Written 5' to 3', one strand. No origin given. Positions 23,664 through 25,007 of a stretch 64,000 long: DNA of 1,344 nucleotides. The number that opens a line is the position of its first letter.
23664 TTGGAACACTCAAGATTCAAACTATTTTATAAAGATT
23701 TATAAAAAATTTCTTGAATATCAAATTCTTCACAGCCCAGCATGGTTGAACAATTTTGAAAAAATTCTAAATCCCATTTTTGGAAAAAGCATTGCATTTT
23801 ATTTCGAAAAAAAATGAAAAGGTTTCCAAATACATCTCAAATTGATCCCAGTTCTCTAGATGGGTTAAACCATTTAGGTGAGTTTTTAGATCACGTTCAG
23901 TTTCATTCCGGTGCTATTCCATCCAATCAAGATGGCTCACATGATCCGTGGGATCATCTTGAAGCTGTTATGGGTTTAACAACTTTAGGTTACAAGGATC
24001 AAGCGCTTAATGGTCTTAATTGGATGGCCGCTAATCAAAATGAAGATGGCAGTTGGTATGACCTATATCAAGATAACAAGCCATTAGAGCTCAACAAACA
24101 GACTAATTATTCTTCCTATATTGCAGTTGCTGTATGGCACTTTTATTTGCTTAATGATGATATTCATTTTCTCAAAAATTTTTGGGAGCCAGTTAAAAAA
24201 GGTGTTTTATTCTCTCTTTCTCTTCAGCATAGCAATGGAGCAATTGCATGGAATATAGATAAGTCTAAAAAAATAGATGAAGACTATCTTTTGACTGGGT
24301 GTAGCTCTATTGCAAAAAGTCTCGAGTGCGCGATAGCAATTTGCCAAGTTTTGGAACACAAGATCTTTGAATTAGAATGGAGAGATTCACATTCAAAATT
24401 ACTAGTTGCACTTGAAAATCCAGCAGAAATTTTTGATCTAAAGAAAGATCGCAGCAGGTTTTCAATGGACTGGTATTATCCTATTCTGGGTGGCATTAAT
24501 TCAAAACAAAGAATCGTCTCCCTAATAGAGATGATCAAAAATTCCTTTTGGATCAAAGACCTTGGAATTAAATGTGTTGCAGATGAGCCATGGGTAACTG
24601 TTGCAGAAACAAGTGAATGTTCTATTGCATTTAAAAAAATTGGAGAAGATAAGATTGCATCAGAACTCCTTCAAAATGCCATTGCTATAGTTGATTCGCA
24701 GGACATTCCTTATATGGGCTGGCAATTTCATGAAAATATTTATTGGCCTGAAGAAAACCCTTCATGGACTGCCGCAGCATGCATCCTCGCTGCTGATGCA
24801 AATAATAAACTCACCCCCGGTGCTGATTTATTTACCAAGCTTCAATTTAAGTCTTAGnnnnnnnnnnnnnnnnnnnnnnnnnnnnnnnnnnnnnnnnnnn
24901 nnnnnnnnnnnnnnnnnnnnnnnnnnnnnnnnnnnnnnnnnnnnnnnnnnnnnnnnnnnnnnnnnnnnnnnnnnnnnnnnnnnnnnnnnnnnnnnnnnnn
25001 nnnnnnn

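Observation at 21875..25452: Translationally coupled GT4 - SAM methyltransferase - alpha/alpha-toroid cassette converging on lpxL-methyltransferase: uncharacterised envelope glycolipid or terpenoid modification locus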

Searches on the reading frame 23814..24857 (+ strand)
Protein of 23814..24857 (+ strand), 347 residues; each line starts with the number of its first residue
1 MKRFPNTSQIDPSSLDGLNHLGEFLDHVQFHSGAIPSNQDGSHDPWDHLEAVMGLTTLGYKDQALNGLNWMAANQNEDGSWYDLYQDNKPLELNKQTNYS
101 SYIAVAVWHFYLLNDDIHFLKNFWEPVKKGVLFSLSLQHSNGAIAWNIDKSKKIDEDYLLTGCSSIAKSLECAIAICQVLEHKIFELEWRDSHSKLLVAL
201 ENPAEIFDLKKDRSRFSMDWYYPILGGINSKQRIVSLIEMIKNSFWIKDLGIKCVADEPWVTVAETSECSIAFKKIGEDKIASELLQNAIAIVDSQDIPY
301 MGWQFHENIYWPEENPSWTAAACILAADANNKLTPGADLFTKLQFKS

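Call 8: search_protein_families(library=pfam, proteins=[window:23814-24857:+], max_evalue=0.01)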
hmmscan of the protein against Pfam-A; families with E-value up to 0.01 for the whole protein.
window:23814-24857:+ (347 aa): 0 families

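Call 9: search_protein_families(library=ncbifam, proteins=[window:23814-24857:+], max_evalue=0.1)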
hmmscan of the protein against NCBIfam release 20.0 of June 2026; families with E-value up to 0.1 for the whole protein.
window:23814-24857:+ (347 aa): 2 families
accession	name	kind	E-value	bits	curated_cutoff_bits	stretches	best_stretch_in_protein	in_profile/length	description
TIGR01577.1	oligosac_amyl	hypoth_equivalog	2.2e-11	43.1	820.7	1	50-194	302-447/616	oligosaccharide amylase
NF053823.1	SCO2321_fam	equivalog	0.027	13.4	300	1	51-82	107-139/405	SCO2321 family membrane protein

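Call 10: search_solved_structures(query=window:23814-24857:+, max_evalue=10)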
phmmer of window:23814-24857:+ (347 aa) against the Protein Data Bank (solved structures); distinct sequences matched with E-value up to 10: 3.
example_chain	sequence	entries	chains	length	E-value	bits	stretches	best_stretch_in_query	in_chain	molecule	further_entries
7qsj_A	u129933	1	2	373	3.7e-57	197.6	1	27-341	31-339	Methylmannose polysaccharide hydrolase (MmpH)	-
2pso_A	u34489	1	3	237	0.42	13.2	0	259-320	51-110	StAR-related lipid transfer protein 13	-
2aee_A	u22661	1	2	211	0.71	12.4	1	92-125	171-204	Orotate phosphoribosyltransferase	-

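Call 11: find_homologous_proteins(query=window:23814-24857:+)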
Query window:23814-24857:+ (347 aa): 1344 proteins with E <= 0.001 among 2789 candidates; the best 120 are listed.
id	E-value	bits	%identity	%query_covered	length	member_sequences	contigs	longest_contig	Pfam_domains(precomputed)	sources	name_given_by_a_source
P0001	1.7e-226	770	95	100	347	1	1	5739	-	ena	-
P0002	2.1e-226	769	95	100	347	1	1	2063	-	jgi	jgi:hypothetical protein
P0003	3.2e-226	769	95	100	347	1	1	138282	-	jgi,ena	jgi:hypothetical protein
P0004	3.4e-226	768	95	100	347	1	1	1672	-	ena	-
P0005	5.0e-226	768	95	100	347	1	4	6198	-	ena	-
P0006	5.7e-226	768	95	100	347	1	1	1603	-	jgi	jgi:hypothetical protein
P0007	6.8e-226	768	95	100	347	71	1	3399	-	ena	-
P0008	8.3e-226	767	95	100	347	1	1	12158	-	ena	-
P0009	1.1e-225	767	95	100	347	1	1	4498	-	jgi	jgi:hypothetical protein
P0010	1.3e-225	767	95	100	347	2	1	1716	-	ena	-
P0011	1.6e-225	766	95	100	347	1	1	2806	-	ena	-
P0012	1.7e-225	766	95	100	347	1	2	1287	-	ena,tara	tara:strand:+ start:744 stop:1787 length:1044 start_codon:yes stop_codon:yes gene_type:complete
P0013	1.7e-225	766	95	100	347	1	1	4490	-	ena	-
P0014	1.8e-225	766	95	100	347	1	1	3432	-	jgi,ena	jgi:hypothetical protein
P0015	1.8e-225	766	95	100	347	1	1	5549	-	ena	-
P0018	4.5e-225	765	95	100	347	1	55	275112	-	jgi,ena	jgi:hypothetical protein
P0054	7.9e-200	682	84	100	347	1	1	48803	-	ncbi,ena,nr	ncbi:prenyltransferase [Pseudomonadota bacterium]|nr:prenyltransferase [Pseudomonadota bacterium]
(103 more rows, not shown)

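Call 15: search_solved_structures(query=window:23814-24857:+, max_evalue=0.001, show_alignments=1)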
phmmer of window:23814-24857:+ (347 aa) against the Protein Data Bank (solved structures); distinct sequences matched with E-value up to 0.001: 1.
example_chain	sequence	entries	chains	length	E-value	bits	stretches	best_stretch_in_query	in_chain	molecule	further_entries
7qsj_A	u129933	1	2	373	3.7e-57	197.6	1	27-341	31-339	Methylmannose polysaccharide hydrolase (MmpH)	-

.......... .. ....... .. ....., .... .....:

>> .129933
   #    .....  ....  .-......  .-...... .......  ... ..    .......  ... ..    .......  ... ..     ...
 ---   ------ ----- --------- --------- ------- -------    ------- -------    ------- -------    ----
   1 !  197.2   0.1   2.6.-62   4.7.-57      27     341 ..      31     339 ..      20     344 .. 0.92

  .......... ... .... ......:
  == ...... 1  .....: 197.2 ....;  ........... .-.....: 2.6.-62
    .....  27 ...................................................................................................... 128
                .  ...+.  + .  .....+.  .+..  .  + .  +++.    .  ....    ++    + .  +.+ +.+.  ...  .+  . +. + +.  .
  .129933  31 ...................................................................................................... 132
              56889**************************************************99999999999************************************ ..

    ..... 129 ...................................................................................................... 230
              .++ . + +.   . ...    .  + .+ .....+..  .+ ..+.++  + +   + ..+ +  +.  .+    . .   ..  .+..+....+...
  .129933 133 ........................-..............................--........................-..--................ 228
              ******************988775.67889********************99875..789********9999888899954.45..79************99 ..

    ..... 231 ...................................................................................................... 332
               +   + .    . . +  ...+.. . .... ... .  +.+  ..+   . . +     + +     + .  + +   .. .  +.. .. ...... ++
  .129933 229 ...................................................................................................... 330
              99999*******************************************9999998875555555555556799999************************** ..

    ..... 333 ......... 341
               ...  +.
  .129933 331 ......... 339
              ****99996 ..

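Call 34: search_protein_representatives(protein=window:23814-24857:+)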
Query: 347 residues. Proteins with E-value up to 0.001 (for the whole library): 1003; up to 1e-10: 509; up to 1e-30: 114. The best 150 are listed.
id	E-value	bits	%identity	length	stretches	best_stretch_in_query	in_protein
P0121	1.0e-92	327.8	45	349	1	22-344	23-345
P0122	1.1e-85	304.5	45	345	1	15-335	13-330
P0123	5.2e-78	279.4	49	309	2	133-340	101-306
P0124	3.2e-72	260.3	66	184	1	53-229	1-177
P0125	1.6e-68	248.2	49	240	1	109-344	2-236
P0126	1.3e-63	232.0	39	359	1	26-341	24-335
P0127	2.8e-61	224.3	39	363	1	18-341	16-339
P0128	3.1e-61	224.2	77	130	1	218-347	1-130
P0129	9.0e-61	222.7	38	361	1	14-337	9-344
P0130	6.1e-58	213.3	37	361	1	22-342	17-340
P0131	1.7e-54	202.0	43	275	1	22-269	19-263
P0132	1.4e-52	195.7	34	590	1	16-341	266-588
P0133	1.3e-51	192.5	36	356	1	27-340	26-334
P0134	1.8e-51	192.0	38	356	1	21-341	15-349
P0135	3.6e-51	191.1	35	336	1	29-337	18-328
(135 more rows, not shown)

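Call 36: find_related_loci(query=A1, collection=genome_contigs, flank=8000)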
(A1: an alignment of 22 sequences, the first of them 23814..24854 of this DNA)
Query A1 (347 aa) in genome_contigs; peptide patterns used: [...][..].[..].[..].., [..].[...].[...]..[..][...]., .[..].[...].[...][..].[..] (x = any residue, [..] = any of these).
600 stretches matched a pattern (row limit reached: there are more); 594 encode a relative of the query (tblastn E <= 1e-3); the best 80 are kept; 80 distinct loci.
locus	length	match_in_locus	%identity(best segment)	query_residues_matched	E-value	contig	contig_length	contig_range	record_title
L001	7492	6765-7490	79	1-242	2e-129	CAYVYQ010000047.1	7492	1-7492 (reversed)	MAG TPA_asm: uncultured Gammaproteobacteria bacterium isolate SRP329387_co2_105 genome assembly, contig: NODE_6321_lengt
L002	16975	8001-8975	50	20-344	6e-104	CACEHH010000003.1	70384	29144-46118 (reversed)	uncultured SAR86 cluster bacterium isolate AG-390-N16 genome assembly, contig: AG-390-N16_NODE_3, whole genome shotgun s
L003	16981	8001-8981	48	18-344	1e-102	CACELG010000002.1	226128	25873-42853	uncultured SAR86 cluster bacterium isolate AG-404-A04 genome assembly, contig: AG-404-A04_NODE_2, whole genome shotgun s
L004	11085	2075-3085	48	13-347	2e-101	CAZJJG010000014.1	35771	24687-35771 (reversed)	MAG TPA_asm: uncultured Gammaproteobacteria bacterium isolate binchicken_co317_279 genome assembly, contig: NODE_1228_le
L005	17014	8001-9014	47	6-344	1e-95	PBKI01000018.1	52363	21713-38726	MAG: Gammaproteobacteria bacterium isolate SP273 5939, whole genome shotgun sequence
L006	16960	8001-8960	41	23-342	3e-75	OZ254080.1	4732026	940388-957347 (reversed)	MAG: Pseudomonadales bacterium isolate 7f94601b-d47d-4f97-bff7-5e062582eddd genome assembly, chromosome: 1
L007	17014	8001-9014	39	9-343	1e-73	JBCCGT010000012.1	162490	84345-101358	MAG: Pseudomonadota bacterium isolate P01_B01_bin.5 k141_2144321_length_162490_cov_23.1745, whole genome shotgun sequenc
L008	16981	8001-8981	38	7-340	1e-73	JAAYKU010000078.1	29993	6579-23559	MAG: Smithella sp. isolate AS10tlH2TH_73 62144_AS10, whole genome shotgun sequence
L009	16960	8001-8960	38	18-341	2e-72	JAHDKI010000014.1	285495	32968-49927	MAG: Syntrophaceae bacterium isolate LM1-B42D k141_222347, whole genome shotgun sequence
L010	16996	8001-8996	39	9-340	1e-71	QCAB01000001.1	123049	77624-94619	SAR86 cluster bacterium AG-339-G14 Ga0172195_101, whole genome shotgun sequence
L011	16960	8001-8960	38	18-341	2e-71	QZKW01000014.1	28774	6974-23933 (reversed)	MAG: Desulfobacteraceae bacterium isolate SURF_3 Ga0104751_1002451, whole genome shotgun sequence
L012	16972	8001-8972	41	18-340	6e-71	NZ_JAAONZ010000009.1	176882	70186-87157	Pseudomaricurvus hydrocarbonicus strain JCM 30134 NODE_9_length_176882_cov_41.746268, whole genome shotgun sequence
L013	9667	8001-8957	40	18-340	4e-71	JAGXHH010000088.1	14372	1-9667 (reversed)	MAG: Desulfobacteraceae bacterium isolate LH_M58 k141_481497, whole genome shotgun sequence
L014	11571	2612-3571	40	23-342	5e-71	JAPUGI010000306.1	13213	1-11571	MAG: Gammaproteobacteria bacterium isolate A5-S04_187 A5-S04_187_cg306, whole genome shotgun sequence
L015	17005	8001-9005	39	15-342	4e-71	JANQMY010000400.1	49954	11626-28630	MAG: Alphaproteobacteria bacterium isolate PL25b_bin.64 k99_2674120, whole genome shotgun sequence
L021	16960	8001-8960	38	18-341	5e-70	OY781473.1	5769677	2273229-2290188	MAG: uncultured Desulfobacterium sp. isolate b5edb3ca-a369-423b-9e9e-493c49de4e5b genome assembly, chromosome: 1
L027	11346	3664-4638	37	12-340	6e-69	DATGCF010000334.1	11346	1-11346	MAG TPA_asm: Desulfosalsimonadaceae bacterium isolate SMAG_U9641 k141_92043, whole genome shotgun sequence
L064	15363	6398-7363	38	24-345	1e-64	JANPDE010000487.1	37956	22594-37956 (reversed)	MAG: Haliea sp. isolate VAR_78_metabat_419 VAR_78_k141_1651201, whole genome shotgun sequence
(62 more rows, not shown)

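Call 48: find_encoding_contigs(protein=window:23814-24857:+, flank=3000, max_places=3)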
Protein window:23814-24857:+ (347 aa): no gene with exactly this product is on record in the collection.

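Call 49: find_encoding_contigs(protein=P0018, flank=6000, max_places=3)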
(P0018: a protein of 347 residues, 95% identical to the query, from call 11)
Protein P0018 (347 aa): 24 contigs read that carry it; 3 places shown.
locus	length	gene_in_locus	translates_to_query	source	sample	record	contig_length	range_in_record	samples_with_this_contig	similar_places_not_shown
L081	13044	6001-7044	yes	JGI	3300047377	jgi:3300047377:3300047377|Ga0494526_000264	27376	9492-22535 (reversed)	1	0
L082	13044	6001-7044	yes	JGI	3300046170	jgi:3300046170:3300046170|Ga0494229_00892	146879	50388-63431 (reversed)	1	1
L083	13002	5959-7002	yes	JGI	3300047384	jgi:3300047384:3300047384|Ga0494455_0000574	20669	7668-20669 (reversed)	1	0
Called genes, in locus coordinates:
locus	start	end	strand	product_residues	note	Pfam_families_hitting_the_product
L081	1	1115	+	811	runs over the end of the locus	PF00912:Transgly, PF17092:PCB_OB, PF00905:Transpeptidase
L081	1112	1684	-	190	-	PF00440:TetR_N, PF22276:SlmA-like_C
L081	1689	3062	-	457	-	PF02878:PGM_PMM_I, PF02879:PGM_PMM_II, PF02880:PGM_PMM_III, PF00408:PGM_PMM_IV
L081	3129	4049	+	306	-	PF01063:Aminotran_4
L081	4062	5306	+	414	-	PF13439:Glyco_transf_4, PF20706:GT4-conflict, PF00534:Glycos_transf_1, PF13692:Glyco_trans_1_4, PF13524:Glyco_trans_1_2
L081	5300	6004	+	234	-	PF01209:Ubie_methyltran, PF02353:CMAS, PF07021:MetW, PF13489:Methyltransf_23, PF13847:Methyltransf_31, PF08241:Methyltransf_11, PF08242:Methyltransf_12, PF13649:Methyltransf_25, +1 more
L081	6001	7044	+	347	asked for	-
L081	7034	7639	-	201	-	PF13578:Methyltransf_24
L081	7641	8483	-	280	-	PF03279:Lip_A_acyltrans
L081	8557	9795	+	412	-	PF04413:Glycos_transf_N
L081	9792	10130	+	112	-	PF00543:P-II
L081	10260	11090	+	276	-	PF01715:IPPT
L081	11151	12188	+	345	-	PF01145:Band_7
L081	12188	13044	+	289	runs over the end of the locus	PF01145:Band_7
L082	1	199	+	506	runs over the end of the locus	PF00912:Transgly, PF17092:PCB_OB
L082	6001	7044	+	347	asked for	-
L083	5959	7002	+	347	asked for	-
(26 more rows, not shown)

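Call 54: search_protein_families(library=pfam, proteins=[L027:4697-5419:+, L064:8099-9520:-], max_evalue=0.000001)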
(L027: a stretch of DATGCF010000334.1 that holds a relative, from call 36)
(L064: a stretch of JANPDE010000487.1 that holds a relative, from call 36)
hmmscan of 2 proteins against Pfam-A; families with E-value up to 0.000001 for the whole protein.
L027:4697-5419:+ (240 aa): 2 families
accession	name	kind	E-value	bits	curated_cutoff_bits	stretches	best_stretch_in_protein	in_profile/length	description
PF00132.30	Hexapep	-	2.4e-18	65.4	27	1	137-170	2-35/36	Bacterial transferase hexapeptide (six repeats)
PF14602.12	Hexapep_2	-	2.4e-11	43.6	27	1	136-169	1-32/34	Hexapeptide repeat of succinyl-transferase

L064:8099-9520:- (473 aa): 1 family
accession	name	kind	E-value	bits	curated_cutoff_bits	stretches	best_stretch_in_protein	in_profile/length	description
PF02321.23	OEP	-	3.3e-58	197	22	2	251-441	4-184/187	Outer membrane efflux protein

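Call 60: search_protein_families(library=pfam, proteins=[L021:3160-3843:-, L021:4007-5185:-, L021:5198-7636:-, L021:8965-9726:+, L021:9829-10449:+, L021:10525-11598:+, L021:11647-14760:+], max_evalue=0.00001)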
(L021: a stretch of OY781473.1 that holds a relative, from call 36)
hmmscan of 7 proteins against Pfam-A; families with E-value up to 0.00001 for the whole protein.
L021:3160-3843:- (227 aa): 2 families
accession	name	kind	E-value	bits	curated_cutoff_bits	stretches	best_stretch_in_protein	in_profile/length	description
PF00565.23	SNase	-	7.8e-21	75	21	1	105-207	2-105/107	Staphylococcal nuclease homologue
PF13511.11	DUF4124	-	7.5e-06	26.5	22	0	18-64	3-48/56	Domain of unknown function (DUF4124)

L021:4007-5185:- (392 aa): 2 families
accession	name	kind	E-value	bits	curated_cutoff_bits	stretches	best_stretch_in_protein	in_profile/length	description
PF00108.29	Thiolase_N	-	1.4e-59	202.1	26.4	1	5-259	2-259/260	Thiolase, N-terminal domain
PF02803.24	Thiolase_C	-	7e-47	158.5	27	1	267-391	1-123/123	Thiolase, C-terminal domain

L021:5198-7636:- (812 aa): 4 families
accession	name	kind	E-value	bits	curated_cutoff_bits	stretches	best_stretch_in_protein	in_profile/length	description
PF02737.24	3HCDH_N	-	1e-42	146.5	22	1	17-208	1-179/180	3-hydroxyacyl-CoA dehydrogenase, NAD binding domain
PF00725.27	3HCDH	-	8e-20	71.6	22.1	1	212-311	2-96/97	3-hydroxyacyl-CoA dehydrogenase, C-terminal domain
PF00378.25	ECH_1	-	3.2e-15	56.6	27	1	499-640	3-140/251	Enoyl-CoA hydratase/isomerase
PF16113.10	ECH_2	-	1.2e-11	45.2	27.2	1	508-638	9-137/335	Enoyl-CoA hydratase/isomerase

L021:8965-9726:+ (253 aa): 2 families
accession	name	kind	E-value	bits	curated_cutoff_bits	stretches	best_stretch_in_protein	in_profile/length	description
PF00132.30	Hexapep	-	9.8e-17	60.3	27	1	150-183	2-35/36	Bacterial transferase hexapeptide (six repeats)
PF14602.12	Hexapep_2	-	1.2e-10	41.3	27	1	149-183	1-33/34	Hexapeptide repeat of succinyl-transferase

L021:9829-10449:+ (206 aa): 2 families
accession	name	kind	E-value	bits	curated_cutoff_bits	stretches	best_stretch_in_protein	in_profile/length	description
PF00440.29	TetR_N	-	1.5e-09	38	24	1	8-54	1-47/47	Bacterial regulatory proteins, tetR family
PF17939.6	TetR_C_30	-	1.1e-08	35.8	26.3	1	90-201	2-115/115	Tetracyclin repressor-like, C-terminal domain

L021:10525-11598:+ (357 aa): 2 families
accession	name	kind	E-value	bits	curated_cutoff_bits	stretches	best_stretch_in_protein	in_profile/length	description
PF16576.10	HlyD_D23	-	5.9e-18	65.4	30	1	49-263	4-202/214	Barrel-sandwich domain of CusB or HlyD membrane-fusion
PF13437.12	HlyD_3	-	1.2e-14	55.4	22.2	1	172-263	1-94/106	HlyD family secretion protein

L021:11647-14760:+ (1037 aa): 2 families
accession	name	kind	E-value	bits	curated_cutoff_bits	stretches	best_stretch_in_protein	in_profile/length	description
PF00873.25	ACR_tran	-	1.9e-193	645.4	28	1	3-1026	1-1019/1021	AcrB/AcrD/AcrF family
PF03176.21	MMPL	-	2.9e-08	33.5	20.5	1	829-1026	107-301/333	MMPL family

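Call 69: predict_structure(alignment_id=A2)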
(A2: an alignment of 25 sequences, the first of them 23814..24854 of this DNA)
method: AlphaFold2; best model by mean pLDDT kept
length: 347 residues; sequences in the alignment: 25
mean_pLDDT: 57.5   pTM: 0.61
mean pLDDT of the five models: 57.5, 55.2, 52.9, 51.2, 50.0
residues with pLDDT >= 90: 34; 70-90: 85; 50-70: 64; < 50: 164
segments of 3 or more residues with pLDDT < 50: 1-18, 138-143, 145-150, 155-161, 210-230, 243-347
pLDDT, mean of each block of 10 residues (from residue 1): 36 47 69 71 74 75 91 88 66 65 86 88 94 65 44 49 68 86 88 72 57 46 46 55 38 31 33 30 44 40 25 32 33 38 33
secondary structure, 60 per line:
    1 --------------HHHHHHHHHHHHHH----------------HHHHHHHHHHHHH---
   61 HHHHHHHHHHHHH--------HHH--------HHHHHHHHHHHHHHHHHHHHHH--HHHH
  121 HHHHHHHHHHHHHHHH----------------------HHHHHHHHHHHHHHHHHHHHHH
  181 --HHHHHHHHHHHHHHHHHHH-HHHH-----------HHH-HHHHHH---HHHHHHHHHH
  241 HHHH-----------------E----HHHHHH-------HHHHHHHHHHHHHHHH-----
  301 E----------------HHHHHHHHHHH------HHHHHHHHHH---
elements in order: H15-28 H45-57 H61-73 H93-114 H117-136 H159-180 H183-201 H203-206 H222-227 H231-244 H267-272 H280-295 H318-328 H335-344
